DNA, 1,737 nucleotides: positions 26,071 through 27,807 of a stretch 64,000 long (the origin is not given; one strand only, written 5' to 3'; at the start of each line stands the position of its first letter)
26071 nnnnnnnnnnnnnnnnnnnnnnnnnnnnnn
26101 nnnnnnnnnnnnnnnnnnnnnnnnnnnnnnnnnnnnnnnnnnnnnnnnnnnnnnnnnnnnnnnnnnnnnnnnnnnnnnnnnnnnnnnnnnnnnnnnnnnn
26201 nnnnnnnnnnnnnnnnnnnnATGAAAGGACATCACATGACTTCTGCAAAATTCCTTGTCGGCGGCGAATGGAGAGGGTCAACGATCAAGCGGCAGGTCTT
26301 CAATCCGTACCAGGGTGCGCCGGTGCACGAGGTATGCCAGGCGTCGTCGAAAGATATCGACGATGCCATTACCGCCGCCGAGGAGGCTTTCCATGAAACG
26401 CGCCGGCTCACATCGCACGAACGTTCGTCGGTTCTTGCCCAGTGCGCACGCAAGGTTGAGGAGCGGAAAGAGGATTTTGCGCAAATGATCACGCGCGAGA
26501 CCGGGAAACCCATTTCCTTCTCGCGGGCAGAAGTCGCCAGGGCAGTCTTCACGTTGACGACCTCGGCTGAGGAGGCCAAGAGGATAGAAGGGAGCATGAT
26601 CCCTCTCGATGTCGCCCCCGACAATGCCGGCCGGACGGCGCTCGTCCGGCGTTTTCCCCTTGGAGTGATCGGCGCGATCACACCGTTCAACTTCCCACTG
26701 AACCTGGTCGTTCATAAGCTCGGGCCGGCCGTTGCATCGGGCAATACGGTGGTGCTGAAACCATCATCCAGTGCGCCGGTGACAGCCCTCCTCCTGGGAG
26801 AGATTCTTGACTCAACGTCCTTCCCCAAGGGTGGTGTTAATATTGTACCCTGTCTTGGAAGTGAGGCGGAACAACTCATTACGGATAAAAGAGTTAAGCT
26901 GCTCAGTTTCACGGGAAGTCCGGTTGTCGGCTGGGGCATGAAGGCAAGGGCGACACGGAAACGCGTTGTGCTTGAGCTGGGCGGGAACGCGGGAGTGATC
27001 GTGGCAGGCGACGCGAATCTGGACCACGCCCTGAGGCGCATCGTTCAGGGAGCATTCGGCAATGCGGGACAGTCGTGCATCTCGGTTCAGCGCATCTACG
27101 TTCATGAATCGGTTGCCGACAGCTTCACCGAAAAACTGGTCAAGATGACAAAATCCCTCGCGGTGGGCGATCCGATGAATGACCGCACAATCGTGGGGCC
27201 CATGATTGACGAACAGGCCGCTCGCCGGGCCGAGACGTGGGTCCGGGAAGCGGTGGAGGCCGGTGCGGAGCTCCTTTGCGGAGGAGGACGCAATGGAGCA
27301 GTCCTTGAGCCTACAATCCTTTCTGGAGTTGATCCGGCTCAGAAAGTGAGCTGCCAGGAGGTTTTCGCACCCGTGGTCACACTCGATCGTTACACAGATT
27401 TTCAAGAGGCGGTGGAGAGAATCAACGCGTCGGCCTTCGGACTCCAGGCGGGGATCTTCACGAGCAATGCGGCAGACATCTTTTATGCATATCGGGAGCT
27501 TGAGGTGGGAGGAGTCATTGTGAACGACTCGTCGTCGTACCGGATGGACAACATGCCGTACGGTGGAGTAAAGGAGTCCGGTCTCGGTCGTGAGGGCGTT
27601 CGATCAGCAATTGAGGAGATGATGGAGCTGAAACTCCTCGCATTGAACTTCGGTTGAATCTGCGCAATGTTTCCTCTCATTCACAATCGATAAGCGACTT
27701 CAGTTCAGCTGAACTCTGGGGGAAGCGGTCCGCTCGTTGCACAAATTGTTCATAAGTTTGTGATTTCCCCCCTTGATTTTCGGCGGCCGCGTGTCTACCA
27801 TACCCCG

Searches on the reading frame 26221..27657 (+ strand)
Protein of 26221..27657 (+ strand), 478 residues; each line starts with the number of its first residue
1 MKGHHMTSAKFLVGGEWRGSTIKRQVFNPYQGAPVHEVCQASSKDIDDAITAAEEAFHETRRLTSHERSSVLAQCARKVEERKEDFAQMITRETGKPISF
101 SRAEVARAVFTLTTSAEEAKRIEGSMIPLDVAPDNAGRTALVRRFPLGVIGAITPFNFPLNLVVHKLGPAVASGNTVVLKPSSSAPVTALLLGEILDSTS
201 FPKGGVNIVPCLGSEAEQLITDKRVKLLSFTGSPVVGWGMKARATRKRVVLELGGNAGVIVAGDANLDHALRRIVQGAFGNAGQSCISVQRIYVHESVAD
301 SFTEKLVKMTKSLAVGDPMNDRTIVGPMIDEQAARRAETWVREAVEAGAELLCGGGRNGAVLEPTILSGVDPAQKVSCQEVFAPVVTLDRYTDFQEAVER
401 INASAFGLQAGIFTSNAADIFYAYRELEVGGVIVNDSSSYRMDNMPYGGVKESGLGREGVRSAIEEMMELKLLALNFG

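Call 68: search_protein_families(library=pfam, proteins=[window:26221-27657:+], max_evalue=0.00001)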
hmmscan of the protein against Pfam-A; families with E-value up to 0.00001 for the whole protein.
window:26221-27657:+ (478 aa): 1 family
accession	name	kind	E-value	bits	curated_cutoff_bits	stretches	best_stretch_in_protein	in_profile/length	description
PF00171.27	Aldedh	-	2.7e-149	498.1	23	1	23-471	8-459/461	Aldehyde dehydrogenase family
